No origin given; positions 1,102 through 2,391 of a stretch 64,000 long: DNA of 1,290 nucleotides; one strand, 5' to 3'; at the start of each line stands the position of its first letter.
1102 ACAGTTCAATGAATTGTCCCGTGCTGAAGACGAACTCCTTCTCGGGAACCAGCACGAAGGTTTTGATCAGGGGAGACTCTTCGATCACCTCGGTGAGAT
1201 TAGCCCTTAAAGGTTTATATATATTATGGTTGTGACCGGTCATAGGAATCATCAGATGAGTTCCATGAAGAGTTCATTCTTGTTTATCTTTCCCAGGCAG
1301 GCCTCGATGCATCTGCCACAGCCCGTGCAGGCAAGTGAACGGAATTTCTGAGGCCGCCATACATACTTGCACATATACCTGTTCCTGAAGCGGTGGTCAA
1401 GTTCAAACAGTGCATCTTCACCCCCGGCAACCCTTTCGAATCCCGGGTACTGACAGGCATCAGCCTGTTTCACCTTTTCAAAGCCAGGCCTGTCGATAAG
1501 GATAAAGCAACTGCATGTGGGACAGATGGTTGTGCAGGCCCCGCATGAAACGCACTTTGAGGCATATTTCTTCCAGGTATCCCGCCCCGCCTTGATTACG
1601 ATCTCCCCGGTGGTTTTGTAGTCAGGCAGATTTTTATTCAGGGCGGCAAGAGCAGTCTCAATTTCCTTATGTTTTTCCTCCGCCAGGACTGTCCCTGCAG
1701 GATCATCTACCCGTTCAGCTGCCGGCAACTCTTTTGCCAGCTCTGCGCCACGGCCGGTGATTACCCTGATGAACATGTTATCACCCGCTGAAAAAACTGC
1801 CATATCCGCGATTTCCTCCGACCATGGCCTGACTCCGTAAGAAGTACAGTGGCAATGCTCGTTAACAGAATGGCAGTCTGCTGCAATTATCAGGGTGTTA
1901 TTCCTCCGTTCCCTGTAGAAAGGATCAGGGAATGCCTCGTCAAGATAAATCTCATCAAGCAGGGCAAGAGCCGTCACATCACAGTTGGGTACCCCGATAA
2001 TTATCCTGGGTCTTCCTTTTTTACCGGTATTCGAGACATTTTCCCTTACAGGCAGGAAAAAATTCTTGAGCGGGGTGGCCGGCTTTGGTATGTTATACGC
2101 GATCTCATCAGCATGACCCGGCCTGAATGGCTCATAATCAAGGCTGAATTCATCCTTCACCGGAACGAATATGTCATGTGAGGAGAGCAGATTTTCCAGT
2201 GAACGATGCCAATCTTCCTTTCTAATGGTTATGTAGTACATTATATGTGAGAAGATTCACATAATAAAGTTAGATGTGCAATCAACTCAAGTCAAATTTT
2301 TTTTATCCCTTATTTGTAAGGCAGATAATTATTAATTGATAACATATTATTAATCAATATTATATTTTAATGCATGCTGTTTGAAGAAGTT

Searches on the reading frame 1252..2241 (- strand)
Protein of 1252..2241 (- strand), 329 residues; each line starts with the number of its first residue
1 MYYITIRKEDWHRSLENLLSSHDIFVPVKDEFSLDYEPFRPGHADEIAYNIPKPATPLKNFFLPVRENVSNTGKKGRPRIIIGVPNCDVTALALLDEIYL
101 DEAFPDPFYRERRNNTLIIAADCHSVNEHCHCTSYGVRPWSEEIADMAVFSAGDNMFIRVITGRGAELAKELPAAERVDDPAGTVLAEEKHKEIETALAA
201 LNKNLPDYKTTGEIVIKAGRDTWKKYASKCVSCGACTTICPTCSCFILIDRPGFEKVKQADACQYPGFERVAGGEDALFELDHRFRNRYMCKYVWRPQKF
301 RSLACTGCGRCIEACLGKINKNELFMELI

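Call 3: search_protein_families(library=pfam, proteins=[window:1252-2241:-])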
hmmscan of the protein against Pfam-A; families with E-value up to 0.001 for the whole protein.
window:1252-2241:- (329 aa): 10 families
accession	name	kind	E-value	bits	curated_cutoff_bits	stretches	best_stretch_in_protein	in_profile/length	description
PF17179.9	Fer4_22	-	1.6e-21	77.4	27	1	229-319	1-95/95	4Fe-4S dicluster domain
PF12838.12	Fer4_7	-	9.7e-08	32.8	27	1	216-242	24-50/52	4Fe-4S dicluster domain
PF00037.32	Fer4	-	4.9e-07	29.8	21.1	1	227-242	5-20/24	4Fe-4S binding domain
PF12797.12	Fer4_2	-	1.2e-06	28.6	24.5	0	227-242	7-22/22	4Fe-4S binding domain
PF13187.11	Fer4_9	-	1.3e-06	28.8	27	0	220-242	23-49/52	4Fe-4S dicluster domain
PF13183.11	Fer4_8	-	1.5e-06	29.1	27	1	212-242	46-66/68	4Fe-4S dicluster domain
PF14697.11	Fer4_21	-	0.00017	22.1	35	0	213-245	24-56/59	4Fe-4S dicluster domain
PF13237.11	Fer4_10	-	0.00022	21.5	25.5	0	227-315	6-52/53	4Fe-4S dicluster domain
PF13534.11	Fer4_17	-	0.00034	21.5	22.2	0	219-241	35-57/61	4Fe-4S dicluster domain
PF12837.12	Fer4_6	-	0.00048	20.4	25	0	304-315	8-19/24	4Fe-4S binding domain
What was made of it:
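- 1252..2241 (-): First gene of the divergent operon: an Fe-S beta subunit similar to ShyB, HydB and AsrA. Pfam Fer4_22 (call 3).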

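Call 5: search_protein_families(library=ncbifam, proteins=[window:1252-2241:-])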
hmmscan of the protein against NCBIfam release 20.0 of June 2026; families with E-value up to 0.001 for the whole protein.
window:1252-2241:- (329 aa): 9 families
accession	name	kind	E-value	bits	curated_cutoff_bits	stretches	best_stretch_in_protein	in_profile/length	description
NF040829.1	sulfhyd_ShyB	equivalog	1.4e-43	149.2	690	1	1-323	1-324/334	NAD(P)-dependent hydrogenase/sulfhydrogenase 2 subunit beta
NF040833.1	sulfhyd_HydB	equivalog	2.6e-34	118.7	750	1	1-320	1-327/367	NADPH-dependent hydrogenase/sulfhydrogenase 1 subunit beta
TIGR02910.1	sulfite_red_A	equivalog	1.6e-32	113.1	323.15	1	66-320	77-318/334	anaerobic sulfite reductase subunit AsrA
NF040864.1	HgcB_ferredoxin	equivalog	0.00021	21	99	0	222-263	8-46/93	mercury methylation ferredoxin HgcB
NF038196.1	ferrodoxin_EFR1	subfamily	0.00041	20.5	75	0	221-246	177-202/242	EFR1 family ferrodoxin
NF007012.0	PRK09476.1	equivalog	0.00053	19.2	269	0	301-316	182-197/254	ferredoxin-type protein NapG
NF006076.0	PRK08222.1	equivalog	0.00064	19.6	270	0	214-244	59-89/181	hydrogenase 4 subunit H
NF041837.1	rnfC_Methano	equivalog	0.00075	18.5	650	0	196-242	326-372/438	Rnf electron transport complex subunit RnfC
NF058577.1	FdxA_fam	equivalog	0.00091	19.4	65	0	216-242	24-50/52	4Fe-4S ferredoxin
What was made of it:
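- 1252..2241 (-): NCBIfam ShyB, HydB and AsrA hits are all below their cut-offs (call 5).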

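Call 8: find_encoding_contigs(protein=window:1252-2241:-, flank=10000, max_places=6)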
Protein window:1252-2241:- (329 aa): 23 contigs read that carry it; 6 places shown.
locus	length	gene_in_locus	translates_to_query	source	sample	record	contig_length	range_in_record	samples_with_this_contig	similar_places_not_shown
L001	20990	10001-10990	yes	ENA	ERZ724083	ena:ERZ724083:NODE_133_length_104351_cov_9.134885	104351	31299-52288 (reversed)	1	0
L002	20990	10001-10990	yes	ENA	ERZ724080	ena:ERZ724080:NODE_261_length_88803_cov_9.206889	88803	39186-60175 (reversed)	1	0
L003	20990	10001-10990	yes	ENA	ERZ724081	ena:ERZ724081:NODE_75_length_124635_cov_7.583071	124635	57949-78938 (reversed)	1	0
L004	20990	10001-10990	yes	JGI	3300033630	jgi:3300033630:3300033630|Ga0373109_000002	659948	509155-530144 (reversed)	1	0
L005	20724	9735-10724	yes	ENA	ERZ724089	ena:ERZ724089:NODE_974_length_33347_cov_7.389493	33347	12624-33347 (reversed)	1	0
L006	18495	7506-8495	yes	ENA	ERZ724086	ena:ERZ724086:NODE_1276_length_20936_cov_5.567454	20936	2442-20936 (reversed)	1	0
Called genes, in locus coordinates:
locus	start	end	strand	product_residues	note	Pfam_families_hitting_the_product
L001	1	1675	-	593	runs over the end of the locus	PF00111:Fer2 (weak), PF13510:Fer2_4, PF10588:NADH-G_4Fe-4S_3, PF12838:Fer4_7 (weak), PF13187:Fer4_9 (weak), PF22117:Fer4_Nqo3, PF02906:Fe_hyd_lg_C, PF02256:Fe_hyd_SSU, +2 more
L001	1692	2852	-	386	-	PF01512:Complex1_51K, PF10589:NADH_4Fe-4S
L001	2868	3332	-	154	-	PF01257:2Fe-2S_thioredx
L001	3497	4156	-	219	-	PF02492:cobW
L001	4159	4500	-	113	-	PF01155:HypA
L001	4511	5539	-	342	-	PF00586:AIRS, PF02769:AIRS_C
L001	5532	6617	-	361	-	PF01924:HypD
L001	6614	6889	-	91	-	PF01455:HupF_HypC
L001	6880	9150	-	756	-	PF00708:Acylphosphatase, PF07503:zf-HYPF, PF01300:Sua5_yciO_yrdC, PF17788:HypF_C, PF22521:HypF_C_2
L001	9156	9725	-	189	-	PF06971:Put_DNA-bind_N (weak), PF02629:CoA_binding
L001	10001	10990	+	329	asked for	PF13183:Fer4_8 (faint), PF12838:Fer4_7 (faint), PF13187:Fer4_9 (faint), PF00037:Fer4 (faint), PF12797:Fer4_2 (faint), PF17179:Fer4_22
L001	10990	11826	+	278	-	PF00970:FAD_binding_6 (faint), PF00175:NAD_binding_1, PF10418:DHODB_Fe-S_bind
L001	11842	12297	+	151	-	PF00027:cNMP_binding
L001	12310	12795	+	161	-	PF13247:Fer4_11 (weak), PF12838:Fer4_7 (weak), PF13187:Fer4_9 (weak), PF25160:LdpA_Fe-S-bd (weak)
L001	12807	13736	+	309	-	PF00146:NADHdh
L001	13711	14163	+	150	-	PF01058:Oxidored_q6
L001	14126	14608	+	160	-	PF00329:Complex1_30kDa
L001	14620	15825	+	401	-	PF00374:NiFeSe_Hases, PF00346:Complex1_49kDa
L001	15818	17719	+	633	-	PF00361:Proton_antipo_M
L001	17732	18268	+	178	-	PF13244:MbhD, PF20501:MbhE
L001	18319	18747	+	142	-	PF04039:MnhB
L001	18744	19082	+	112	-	PF00420:Oxidored_q2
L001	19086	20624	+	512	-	PF00662:Proton_antipo_N (weak), PF10125:NADHdeh_related (weak), PF00361:Proton_antipo_M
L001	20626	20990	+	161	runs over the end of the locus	PF01899:MNHE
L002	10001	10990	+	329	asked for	PF13183:Fer4_8 (faint), PF12838:Fer4_7 (faint), PF13187:Fer4_9 (faint), PF00037:Fer4 (faint), PF12797:Fer4_2 (faint), PF17179:Fer4_22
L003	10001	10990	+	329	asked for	PF13183:Fer4_8 (faint), PF12838:Fer4_7 (faint), PF13187:Fer4_9 (faint), PF00037:Fer4 (faint), PF12797:Fer4_2 (faint), PF17179:Fer4_22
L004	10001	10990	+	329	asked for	PF13183:Fer4_8 (faint), PF12838:Fer4_7 (faint), PF13187:Fer4_9 (faint), PF00037:Fer4 (faint), PF12797:Fer4_2 (faint), PF17179:Fer4_22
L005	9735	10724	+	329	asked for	PF13183:Fer4_8 (faint), PF12838:Fer4_7 (faint), PF13187:Fer4_9 (faint), PF00037:Fer4 (faint), PF12797:Fer4_2 (faint), PF17179:Fer4_22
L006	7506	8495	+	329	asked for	PF13183:Fer4_8 (faint), PF12838:Fer4_7 (faint), PF13187:Fer4_9 (faint), PF00037:Fer4 (faint), PF12797:Fer4_2 (faint), PF17179:Fer4_22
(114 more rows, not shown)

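Call 29: search_protein_families(library=ncbifam, proteins=[L001:11842-12297:+, L001:12310-12795:+, L001:12807-13736:+, L001:13711-14163:+, L001:14126-14608:+, L001:14620-15825:+, L001:15818-17719:+, L001:17732-18268:+, L001:19086-20624:+], max_evalue=0.00001)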
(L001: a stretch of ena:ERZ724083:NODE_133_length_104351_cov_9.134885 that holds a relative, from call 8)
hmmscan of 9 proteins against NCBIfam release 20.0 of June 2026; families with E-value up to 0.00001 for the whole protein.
L001:11842-12297:+ (151 aa): 3 families
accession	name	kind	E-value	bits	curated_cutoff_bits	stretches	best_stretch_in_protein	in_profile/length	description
TIGR03896.1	cyc_nuc_ocin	subfamily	2.9e-09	36.8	161.05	1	14-141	146-273/317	bacteriocin-type transport-associated protein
NF008732.0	PRK11753.1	equivalog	3.7e-07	29.8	266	1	17-145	11-136/214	cAMP-activated global transcriptional regulator CRP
NF006901.0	PRK09392.1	equivalog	6.3e-06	25.7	211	1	5-137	6-137/236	transcriptional activator FtrB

L001:12310-12795:+ (161 aa): 22 families
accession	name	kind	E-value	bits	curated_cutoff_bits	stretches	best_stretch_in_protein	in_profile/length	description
NF009408.0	PRK12769.1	equivalog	8.3e-16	57.2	1003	1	45-134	54-147/659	formate-dependent uric acid utilization protein AegA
TIGR02951.1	DMSO_dmsB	equivalog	1.1e-13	51.6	214.1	1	44-125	61-144/161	DMSO/selenate family reductase complex B subunit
NF038355.1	FDH3_beta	equivalog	3.3e-13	50.1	240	1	44-93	51-100/180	formate dehydrogenase FDH3 subunit beta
NF007658.0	PRK10330.1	equivalog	3.8e-13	49.3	260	1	46-95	57-105/181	electron transport protein HydN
TIGR03149.1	cyt_nit_nrfC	equivalog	3.9e-13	49.3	377.6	1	41-128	88-178/225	cytochrome c nitrite reductase Fe-S protein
NF045766.1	PhenlGlyoxDHPadI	equivalog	8.3e-13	47.9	700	1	46-134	54-138/443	NADH-dependent phenylglyoxylate dehydrogenase subunit beta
NF045797.1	DsrO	equivalog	1.4e-12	47.5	200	1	39-105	95-161/235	sulfate reduction electron transfer complex DsrMKJOP subunit DsrO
NF041715.1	arsenate_red_ArrB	equivalog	1.6e-12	47.5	450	1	46-97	56-107/233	arsenate respiratory reductase iron-sulfur subunit ArrB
NF009451.0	PRK12809.1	equivalog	8.9e-12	44.1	1154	1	41-133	50-138/639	formate-dependent uric acid utilization protein YgfT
NF008134.0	PRK10882.1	equivalog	2.7e-11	43.1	263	1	40-120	106-186/329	hydrogenase 2 operon protein HybA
NF011569.0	PRK14993.1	equivalog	1.1e-09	38.2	416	1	46-96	99-149/244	tetrathionate reductase subunit TtrB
NF007382.0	PRK09898.1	equivalog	7.8e-09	35.3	213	1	44-94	120-171/208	ferredoxin-like protein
NF041782.1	mnquin_red_QrcC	equivalog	1.2e-08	35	400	1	41-131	59-155/239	menaquinone reductase iron-sulfur cluster-binding subunit QrcC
TIGR04105.1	FeFe_hydrog_B1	subfamily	1e-07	31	450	1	53-96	164-207/462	monomeric [FeFe] hydrogenase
TIGR03478.1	DMSO_red_II_bet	subfamily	1.8e-07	30.4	480.7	1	46-147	130-232/321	DMSO reductase family type II enzyme, iron-sulfur subunit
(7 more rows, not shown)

L001:12807-13736:+ (309 aa): 7 families
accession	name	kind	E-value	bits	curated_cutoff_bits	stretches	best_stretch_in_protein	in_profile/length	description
NF004741.0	PRK06076.1-2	equivalog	1.1e-43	149.7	305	1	4-305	20-329/337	NADH-quinone oxidoreductase subunit NuoH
NF004745.0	PRK06076.1-6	equivalog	1.7e-35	122.8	450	1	22-288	31-312/341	NADH-quinone oxidoreductase subunit NuoH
NF004740.0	PRK06076.1-1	equivalog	9.4e-31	107.5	399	1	14-303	22-320/325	NADH-quinone oxidoreductase subunit NuoH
NF004743.0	PRK06076.1-4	equivalog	5.5e-28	98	494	1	22-297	32-333/433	NADH-quinone oxidoreductase subunit NuoH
NF004742.0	PRK06076.1-3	equivalog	4.5e-24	85.3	531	1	23-300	41-340/356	NADH-quinone oxidoreductase subunit NuoH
NF004744.0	PRK06076.1-5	equivalog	1e-22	80.8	542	1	16-250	38-278/372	NADH-quinone oxidoreductase subunit NuoH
NF040610.1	F420_dehyd_FpoH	exception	5.1e-22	78.7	475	1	19-299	25-324/339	F420H2 dehydrogenase subunit FpoH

L001:13711-14163:+ (150 aa): 14 families
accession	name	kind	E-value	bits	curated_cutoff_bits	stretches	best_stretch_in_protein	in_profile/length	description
NF005012.1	PRK06411.1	subfamily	1.5e-38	131.9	116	1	17-146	29-155/166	NADH-quinone oxidoreductase subunit NuoB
TIGR01957.1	nuoB_fam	subfamily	4.7e-35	120.6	142.7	1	17-146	12-139/145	NADH-quinone oxidoreductase subunit B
NF011393.0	PRK14818.1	equivalog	6.7e-32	110.4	255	1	21-146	30-152/173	NADH dehydrogenase subunit B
NF011394.0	PRK14819.1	equivalog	7.7e-31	107.6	312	1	16-144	25-151/264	NADH-quinone oxidoreductase subunit B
NF011388.0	PRK14813.1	equivalog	1.4e-29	103.3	294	1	22-144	28-148/189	NADH dehydrogenase subunit B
NF011395.0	PRK14820.1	equivalog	1.7e-29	102.9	263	1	21-145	32-153/180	NADH-quinone oxidoreductase subunit B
NF009808.0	PRK13292.1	equivalog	3.8e-28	97.8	1156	1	21-147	24-147/791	NADH-quinone oxidoreductase subunit B/C/D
NF011391.0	PRK14816.1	equivalog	1.1e-27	96.9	283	1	22-148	52-176/196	NADH-quinone oxidoreductase subunit B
NF011390.0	PRK14815.1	equivalog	1.1e-27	96.5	281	1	17-148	28-156/183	NADH dehydrogenase subunit B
NF011392.0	PRK14817.1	equivalog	9.1e-26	90.6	271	1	21-147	35-158/182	NADH-quinone oxidoreductase subunit B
NF011389.0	PRK14814.1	equivalog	6.9e-24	84.7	285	1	22-148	33-156/186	NADH dehydrogenase subunit B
TIGR03294.1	FrhG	equivalog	4.9e-11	42.8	245.5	1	61-142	47-137/228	coenzyme F420 hydrogenase subunit gamma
NF045875.1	F420_non_VhuG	exception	1.9e-08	33.9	450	0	116-148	134-167/286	F420-non-reducing hydrogenase subunit VhuG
TIGR00391.1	hydA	subfamily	8.3e-06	25.2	179.5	0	94-144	152-206/365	hydrogenase small subunit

L001:14126-14608:+ (160 aa): 15 families
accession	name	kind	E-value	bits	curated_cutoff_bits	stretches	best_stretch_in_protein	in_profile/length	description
NF040611.1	F420_dehyd_FpoC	exception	1.3e-18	67.4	220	1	16-159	1-146/158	F420H2 dehydrogenase subunit FpoC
TIGR01961.1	NuoC_fam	subfamily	1.6e-16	61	122.45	1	55-159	12-118/122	NADH (or F420H2) dehydrogenase, subunit C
NF004735.0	PRK06074.2-2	equivalog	2.1e-16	60.3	176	1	16-159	1-146/158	NADH-quinone oxidoreductase subunit C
NF005832.0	PRK07735.1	equivalog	2.1e-13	50.3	431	1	48-159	311-423/430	NADH-quinone oxidoreductase subunit C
NF006304.0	PRK08491.1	equivalog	9.5e-13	48.3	228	1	74-158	92-173/263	NADH-quinone oxidoreductase subunit C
NF008728.0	PRK11742.1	equivalog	2.6e-12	45.9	840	1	15-159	18-172/598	NADH-quinone oxidoreductase subunit C/D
NF009808.0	PRK13292.1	equivalog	6.9e-12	44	1156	1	80-159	296-373/791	NADH-quinone oxidoreductase subunit B/C/D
NF004734.0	PRK06074.2-1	equivalog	7.6e-12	45.5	169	1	19-160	6-150/164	NADH-quinone oxidoreductase subunit C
NF009141.0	PRK12494.1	equivalog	8.4e-12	45.3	175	1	46-159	46-163/175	NAD(P)H-quinone oxidoreductase subunit J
NF004737.0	PRK06074.2-4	equivalog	8e-11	42.1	144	1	61-159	30-124/150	NADH-quinone oxidoreductase subunit C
NF004733.0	PRK06074.1-5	equivalog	3.7e-09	36.5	225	1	45-159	32-149/203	NADH-quinone oxidoreductase subunit C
NF005856.0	PRK07785.1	equivalog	1.1e-07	32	224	1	50-159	108-222/246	NADH-quinone oxidoreductase subunit C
NF004730.0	PRK06074.1-1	equivalog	2e-07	31.1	193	1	102-159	101-156/200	NADH-quinone oxidoreductase subunit C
NF004731.0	PRK06074.1-3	equivalog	1.7e-06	28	303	1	50-159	33-145/207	NADH-quinone oxidoreductase subunit C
NF004732.0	PRK06074.1-4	equivalog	9.2e-06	25.6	376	0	104-159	142-195/250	NADH-quinone oxidoreductase subunit C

L001:14620-15825:+ (401 aa): 15 families
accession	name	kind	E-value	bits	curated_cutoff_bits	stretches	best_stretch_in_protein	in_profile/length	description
NF004739.1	PRK06075.1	equivalog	9.3e-99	330.8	360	2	7-287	3-280/384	NADH-quinone oxidoreductase subunit D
TIGR01962.1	NuoD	equivalog_domain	7.2e-87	291.8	459.35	2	5-287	3-282/386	NADH dehydrogenase (quinone) subunit D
NF040602.1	F420_dehyd_FpoD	exception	7.6e-87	291.7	600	1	5-361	8-370/372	F420H2 dehydrogenase subunit FpoD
NF008974.0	PRK12322.1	equivalog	7.5e-80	268.6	522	1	6-356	8-359/366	NADH-quinone oxidoreductase subunit D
NF009808.0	PRK13292.1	equivalog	1.5e-69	234.8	1156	2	5-276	408-679/791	NADH-quinone oxidoreductase subunit B/C/D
NF005649.0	PRK07415.1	equivalog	3.5e-61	207.4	583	1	5-276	11-283/394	NAD(P)H-quinone oxidoreductase subunit H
NF008728.0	PRK11742.1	equivalog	7.7e-59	199.6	840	1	8-276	218-486/598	NADH-quinone oxidoreductase subunit C/D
TIGR03295.1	frhA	equivalog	2.9e-20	72.6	392.5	1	30-111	28-109/412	coenzyme F420 hydrogenase subunit alpha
NF033181.1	NiFeSe_hydrog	equivalog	1.8e-16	60.1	600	1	27-110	23-105/507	nickel-dependent hydrogenase large subunit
NF007778.0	PRK10467.1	equivalog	1.5e-13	49.9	969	1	34-110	30-106/567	hydrogenase 2 large subunit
NF041785.2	VhuA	equivalog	2e-13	49.7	800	1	41-111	37-107/418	F420-non-reducing hydrogenase Vhu subunit A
NF045518.1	H2_NiFeSe_large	exception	4.2e-12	45.6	780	1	30-111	26-106/485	NiFeSe hydrogenase large subunit HysA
NF007550.0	PRK10170.1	equivalog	6.3e-09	34.8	1101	1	37-111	48-122/597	Ni/Fe-hydrogenase large subunit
NF040828.1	sulfhyd_ShyA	equivalog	3.3e-08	32.8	700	1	43-133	38-130/415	NAD(P)-dependent hydrogenase/sulfhydrogenase 2 subunit alpha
NF040832.1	sulfhyd_HydA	equivalog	6e-06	25.6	880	0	29-136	26-135/426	NADPH-dependent hydrogenase/sulfhydrogenase 1 subunit alpha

L001:15818-17719:+ (633 aa): 72 families (the best 25 are shown)
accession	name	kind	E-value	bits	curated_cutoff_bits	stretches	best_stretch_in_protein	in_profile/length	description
NF006419.0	PRK08668.1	equivalog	5e-81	273.3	617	1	15-601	2-591/613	NADH dehydrogenase subunit M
NF006240.0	PRK08376.1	subfamily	9.1e-78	262.4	662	1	16-507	6-505/521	putative monovalent cation/H+ antiporter subunit D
NF009288.0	PRK12648.1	equivalog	8.9e-69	232.6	1104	1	15-506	1-484/954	monovalent cation/H+ antiporter subunit A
NF005086.0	PRK06521.1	equivalog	1.1e-67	229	667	1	91-497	71-496/669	hydrogenase 4 subunit B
NF005141.0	PRK06590.1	equivalog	2.2e-67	228.4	556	1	16-632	4-609/615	NADH-quinone oxidoreductase subunit L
NF009287.0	PRK12647.1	equivalog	1.1e-66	225.9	937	1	19-538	5-518/773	putative monovalent cation/H+ antiporter subunit A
TIGR00940.1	2a6301s01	subfamily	4.8e-66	223.6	920.45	1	87-505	62-500/793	monovalent cation:proton antiporter subunit A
NF009285.0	PRK12645.1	equivalog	7.3e-66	222.9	1028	1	16-506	3-505/804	Na+/H+ antiporter subunit A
TIGR01974.1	NDH_I_L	subfamily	2.6e-63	214.9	407.5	1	16-632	2-629/630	NADH-quinone oxidoreductase subunit L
NF009310.0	PRK12668.1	equivalog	8.7e-62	209.7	564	1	95-517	63-458/584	Na(+)/H(+) antiporter subunit D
NF005097.0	PRK06525.1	equivalog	7.8e-61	206.2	430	1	20-497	8-479/480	hydrogenase 4 subunit D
NF009289.0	PRK12649.1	equivalog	1e-59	202.8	1117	1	20-535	10-533/789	putative monovalent cation/H+ antiporter subunit A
NF006418.0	PRK08667.1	equivalog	7.9e-58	196.5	794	1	91-608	68-589/644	hydrogenase membrane subunit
NF009284.0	PRK12644.1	equivalog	1.3e-57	195.6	962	1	70-495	44-473/975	Na+/H+ antiporter subunit A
NF004920.0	PRK06277.1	equivalog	1.9e-56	191.8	578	1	17-501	4-468/478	energy conserving hydrogenase EhbF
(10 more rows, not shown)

L001:17732-18268:+ (178 aa): 15 families
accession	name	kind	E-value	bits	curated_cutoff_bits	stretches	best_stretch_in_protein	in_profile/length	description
NF009289.0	PRK12649.1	equivalog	1.5e-23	83.1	1117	1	7-175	623-788/789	putative monovalent cation/H+ antiporter subunit A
NF009287.0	PRK12647.1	equivalog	3.3e-23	82.1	937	1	6-176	602-766/773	putative monovalent cation/H+ antiporter subunit A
NF009285.0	PRK12645.1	equivalog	2e-22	79.2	1028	1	5-176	631-797/804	Na+/H+ antiporter subunit A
NF009159.0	PRK12504.1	equivalog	1.3e-21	77.3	141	1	7-170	9-173/178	DUF4040 domain-containing protein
NF009284.0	PRK12644.1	equivalog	2.1e-21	75.8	962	1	6-170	603-762/975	Na+/H+ antiporter subunit A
NF009290.0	PRK12650.1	equivalog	1.6e-20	72.7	980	1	10-170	610-764/966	DUF4040 family protein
NF009286.0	PRK12646.1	equivalog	3.4e-20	72.2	1063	1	9-172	635-791/800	DUF4040 family protein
NF009288.0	PRK12648.1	equivalog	1e-19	70.2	1104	1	7-172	611-776/954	monovalent cation/H+ antiporter subunit A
NF009161.0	PRK12507.1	equivalog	2.1e-18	66.6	272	1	6-176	13-182/336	putative monovalent cation/H+ antiporter subunit B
TIGR00940.1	2a6301s01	subfamily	3.7e-18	65.2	920.45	1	4-172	623-786/793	monovalent cation:proton antiporter subunit A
NF009217.0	PRK12567.1-1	equivalog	6e-14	52.1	268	1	95-178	13-94/238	putative monovalent cation/H+ antiporter subunit B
NF004172.0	PRK05640.1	equivalog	4e-08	33.5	156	1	7-170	4-148/152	putative monovalent cation/H+ antiporter subunit B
NF006242.0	PRK08378.1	subfamily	1.4e-07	31.9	98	1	6-60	9-63/85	hypothetical protein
NF009229.0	PRK12579.1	equivalog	5.3e-07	29.4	229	1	137-165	45-73/258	putative monovalent cation/H+ antiporter subunit B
NF004923.0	PRK06280.1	equivalog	7.2e-06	26.3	80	1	7-70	7-70/79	hypothetical protein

L001:19086-20624:+ (512 aa): 75 families (the best 25 are shown)
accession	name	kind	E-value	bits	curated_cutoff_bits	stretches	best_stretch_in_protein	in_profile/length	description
NF006240.0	PRK08376.1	subfamily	6.3e-120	401.5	662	1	4-511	6-519/521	putative monovalent cation/H+ antiporter subunit D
NF005086.0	PRK06521.1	equivalog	6e-93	312.5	667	1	73-501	73-508/669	hydrogenase 4 subunit B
NF009306.0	PRK12663.1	equivalog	1.2e-87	294.8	542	1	4-509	5-491/498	Na+/H+ antiporter subunit D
NF006241.0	PRK08377.1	equivalog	1.2e-83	281.9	645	1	6-470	6-456/494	NADH dehydrogenase subunit N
NF006419.0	PRK08668.1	equivalog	2.2e-83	281.1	617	1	6-482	5-466/613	NADH dehydrogenase subunit M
NF005818.0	PRK07691.1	equivalog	6.8e-83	279.3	586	1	1-505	2-489/496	Na+/H+ antiporter subunit D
NF005097.0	PRK06525.1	equivalog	1.2e-76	258.4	430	1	9-485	9-477/480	hydrogenase 4 subunit D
NF009308.0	PRK12665.1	equivalog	5.6e-76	256.2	585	1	1-455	5-447/531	Na+/H+ antiporter subunit D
NF006418.0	PRK08667.1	equivalog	1.5e-73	248.4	794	1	62-483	61-486/644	hydrogenase membrane subunit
NF009285.0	PRK12645.1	equivalog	1.1e-72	245.5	1028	1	6-505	5-514/804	Na+/H+ antiporter subunit A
NF009305.0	PRK12662.1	equivalog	6.4e-72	242.9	700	1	7-485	8-478/492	putative monovalent cation/H+ antiporter subunit D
NF006238.0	PRK08375.1-4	equivalog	1.5e-70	238.5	626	1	3-450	4-433/531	putative monovalent cation/H+ antiporter subunit D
NF004920.0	PRK06277.1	equivalog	6.3e-70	236.3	578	1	3-482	2-460/478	energy conserving hydrogenase EhbF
TIGR00944.1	2a6301s04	subfamily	8e-70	236.3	692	1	7-483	5-462/463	multicomponent K+/H+ antiporter, MrpD/PhaD subunit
NF009288.0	PRK12648.1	equivalog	9e-70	235.9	1104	1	5-505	3-493/954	monovalent cation/H+ antiporter subunit A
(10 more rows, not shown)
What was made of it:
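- On Group 4 membrane-bound [NiFe] hydrogenase (divergent operon): Pfam and NCBIfam hits on the L001 genes (calls 8, 29).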
